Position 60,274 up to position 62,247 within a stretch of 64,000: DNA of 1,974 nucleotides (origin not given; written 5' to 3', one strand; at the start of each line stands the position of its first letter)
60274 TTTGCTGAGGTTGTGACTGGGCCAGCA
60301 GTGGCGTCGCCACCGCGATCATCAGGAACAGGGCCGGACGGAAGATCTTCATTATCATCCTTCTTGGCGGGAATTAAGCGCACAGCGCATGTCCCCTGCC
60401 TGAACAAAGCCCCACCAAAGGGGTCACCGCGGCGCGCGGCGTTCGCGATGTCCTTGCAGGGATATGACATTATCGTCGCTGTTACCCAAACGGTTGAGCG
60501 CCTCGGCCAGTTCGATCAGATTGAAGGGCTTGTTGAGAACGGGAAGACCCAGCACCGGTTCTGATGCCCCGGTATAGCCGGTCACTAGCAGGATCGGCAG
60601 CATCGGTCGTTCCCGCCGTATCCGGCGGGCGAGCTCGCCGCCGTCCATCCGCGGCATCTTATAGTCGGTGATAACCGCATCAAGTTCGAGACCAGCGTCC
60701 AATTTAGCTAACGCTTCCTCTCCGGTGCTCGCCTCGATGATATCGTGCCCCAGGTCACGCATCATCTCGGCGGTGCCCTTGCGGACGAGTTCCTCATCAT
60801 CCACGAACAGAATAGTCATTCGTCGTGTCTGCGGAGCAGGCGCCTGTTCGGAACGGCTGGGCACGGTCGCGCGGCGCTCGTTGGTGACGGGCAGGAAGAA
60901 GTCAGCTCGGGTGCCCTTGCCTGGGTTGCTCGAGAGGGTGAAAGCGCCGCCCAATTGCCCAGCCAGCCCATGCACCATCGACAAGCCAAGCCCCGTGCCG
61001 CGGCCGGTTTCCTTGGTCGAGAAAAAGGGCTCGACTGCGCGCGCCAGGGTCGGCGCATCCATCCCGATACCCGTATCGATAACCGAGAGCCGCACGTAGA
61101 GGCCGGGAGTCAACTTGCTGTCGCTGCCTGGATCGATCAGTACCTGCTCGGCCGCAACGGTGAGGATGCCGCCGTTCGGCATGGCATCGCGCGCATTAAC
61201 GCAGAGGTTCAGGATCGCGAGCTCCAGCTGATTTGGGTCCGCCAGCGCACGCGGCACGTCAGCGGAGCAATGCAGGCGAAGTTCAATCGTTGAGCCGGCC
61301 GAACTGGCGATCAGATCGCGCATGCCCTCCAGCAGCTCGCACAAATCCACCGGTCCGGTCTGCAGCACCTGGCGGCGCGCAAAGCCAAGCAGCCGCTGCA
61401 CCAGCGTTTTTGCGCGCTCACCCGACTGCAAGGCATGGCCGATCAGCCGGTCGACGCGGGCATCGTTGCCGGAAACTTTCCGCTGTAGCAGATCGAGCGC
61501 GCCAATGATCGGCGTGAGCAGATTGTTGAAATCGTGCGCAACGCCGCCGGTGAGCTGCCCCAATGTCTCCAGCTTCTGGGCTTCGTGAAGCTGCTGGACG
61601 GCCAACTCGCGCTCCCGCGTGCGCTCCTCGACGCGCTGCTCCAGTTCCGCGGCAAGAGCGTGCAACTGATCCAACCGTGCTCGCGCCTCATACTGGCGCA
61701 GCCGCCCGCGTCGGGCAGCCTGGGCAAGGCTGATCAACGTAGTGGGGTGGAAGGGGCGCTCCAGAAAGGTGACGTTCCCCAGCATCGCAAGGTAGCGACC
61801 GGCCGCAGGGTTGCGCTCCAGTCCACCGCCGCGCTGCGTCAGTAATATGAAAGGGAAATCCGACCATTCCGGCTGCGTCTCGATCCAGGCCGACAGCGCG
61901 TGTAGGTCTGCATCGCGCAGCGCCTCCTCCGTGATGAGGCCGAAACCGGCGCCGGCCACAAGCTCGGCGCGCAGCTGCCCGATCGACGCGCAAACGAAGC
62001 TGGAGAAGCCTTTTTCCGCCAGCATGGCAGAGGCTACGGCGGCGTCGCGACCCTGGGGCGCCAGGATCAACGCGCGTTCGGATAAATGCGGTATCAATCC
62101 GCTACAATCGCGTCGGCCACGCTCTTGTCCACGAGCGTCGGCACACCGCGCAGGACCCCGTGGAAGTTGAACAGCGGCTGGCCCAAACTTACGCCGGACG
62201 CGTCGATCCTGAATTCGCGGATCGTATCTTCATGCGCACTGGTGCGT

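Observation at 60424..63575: KaiC-like ATPase translationally coupled to a hybrid histidine kinase, with no KaiA or KaiB nearby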

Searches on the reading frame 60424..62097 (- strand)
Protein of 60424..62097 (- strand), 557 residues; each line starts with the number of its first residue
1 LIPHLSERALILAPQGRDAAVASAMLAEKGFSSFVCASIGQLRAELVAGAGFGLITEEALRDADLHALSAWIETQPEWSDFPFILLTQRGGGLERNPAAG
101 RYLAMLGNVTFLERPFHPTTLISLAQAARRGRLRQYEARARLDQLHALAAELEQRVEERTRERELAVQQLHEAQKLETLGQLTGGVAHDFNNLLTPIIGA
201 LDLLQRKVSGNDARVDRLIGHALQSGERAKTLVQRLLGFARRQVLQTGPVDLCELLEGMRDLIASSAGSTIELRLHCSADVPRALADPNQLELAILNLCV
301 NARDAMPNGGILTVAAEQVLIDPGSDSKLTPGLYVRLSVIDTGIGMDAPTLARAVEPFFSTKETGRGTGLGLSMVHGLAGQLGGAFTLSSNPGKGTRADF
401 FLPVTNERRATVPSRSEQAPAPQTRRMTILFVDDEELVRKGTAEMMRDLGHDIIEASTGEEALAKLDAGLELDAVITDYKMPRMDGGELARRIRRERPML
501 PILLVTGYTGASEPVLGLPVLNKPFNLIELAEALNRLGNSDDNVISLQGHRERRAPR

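Call 3: search_protein_families(library=pfam, proteins=[window:60424-62097:-], max_evalue=0.01)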
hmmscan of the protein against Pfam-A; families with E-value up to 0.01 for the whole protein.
window:60424-62097:- (557 aa): 3 families
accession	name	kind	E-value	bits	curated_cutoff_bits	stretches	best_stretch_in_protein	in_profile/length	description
PF02518.31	HATPase_c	-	9.3e-19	68.3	26.4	1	287-405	2-110/111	Histidine kinase-, DNA gyrase B-, and HSP90-like ATPase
PF00072.30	Response_reg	-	2.2e-17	63.7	30.2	1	429-531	1-107/111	Response regulator receiver domain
PF00512.31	HisKA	-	1.8e-09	38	26.9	1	179-243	2-64/66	His Kinase A (phospho-acceptor) domain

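Call 4: search_protein_families(library=ncbifam, proteins=[window:60424-62097:-], max_evalue=0.01)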
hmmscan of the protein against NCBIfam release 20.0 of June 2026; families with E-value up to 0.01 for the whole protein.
window:60424-62097:- (557 aa): 124 families (the best 25 are shown)
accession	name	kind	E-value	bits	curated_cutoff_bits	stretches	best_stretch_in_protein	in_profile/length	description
NF010076.0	PRK13557.1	subfamily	5.3e-91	305.7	631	1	163-533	147-528/540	histidine kinase famiy protein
NF046020.1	HisKinCckABruc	equivalog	1.7e-81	274.4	1000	1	160-533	462-862/868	cell cycle histidine kinase CckA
NF010411.0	PRK13837.1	equivalog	8.9e-74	248.9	647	1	127-536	398-810/828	two-component system VirA-like sensor kinase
NF046026.1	HisKinCckACaul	equivalog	7.3e-68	229.3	1000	1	168-532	291-670/678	cell cycle histidine kinase CckA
NF052574.1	HisKinEspCMyxo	equivalog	1.3e-43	149.2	1200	1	162-506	401-744/785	serine histidine kinase EspC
NF008468.0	PRK11360.1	equivalog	1.1e-38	133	646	1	162-409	379-613/616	two-component system sensor histidine kinase AtoS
NF052573.1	HisKinEspAMyxo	equivalog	1.2e-37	129.4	1400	1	158-514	363-719/755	serine histidine kinase EspA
NF007688.0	PRK10364.1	equivalog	3.2e-35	121.8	479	1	149-410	209-457/460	two-component system sensor histidine kinase ZraS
NF011874.0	PRK15347.1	equivalog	4.2e-34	117.7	852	2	142-414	363-621/921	two component system sensor kinase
TIGR02956.1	TMAO_torS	equivalog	7.9e-28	97.1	676.5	1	153-495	440-769/967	TMAO reductase system sensor histidine kinase/response regulator TorS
NF047466.1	hybrid_RR_LvrB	exception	6.5e-27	94.7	500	1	162-403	135-375/377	hybrid histidine kinase/response regulator LvrB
NF008543.0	PRK11466.1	equivalog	4.3e-25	87.7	982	1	143-500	414-755/914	TMAO reductase system sensor histidine kinase/response regulator TorS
NF008099.0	PRK10841.1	equivalog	6.1e-24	83.8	920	2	418-509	816-906/949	two-component system sensor histidine kinase RcsC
NF038348.1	T2SS_HK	subfamily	2.2e-23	82.5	450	2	217-404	399-573/574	histidine kinase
NF008302.0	PRK11091.1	equivalog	1e-21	76.9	838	1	241-505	346-606/779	aerobic respiration two-component sensor histidine kinase ArcB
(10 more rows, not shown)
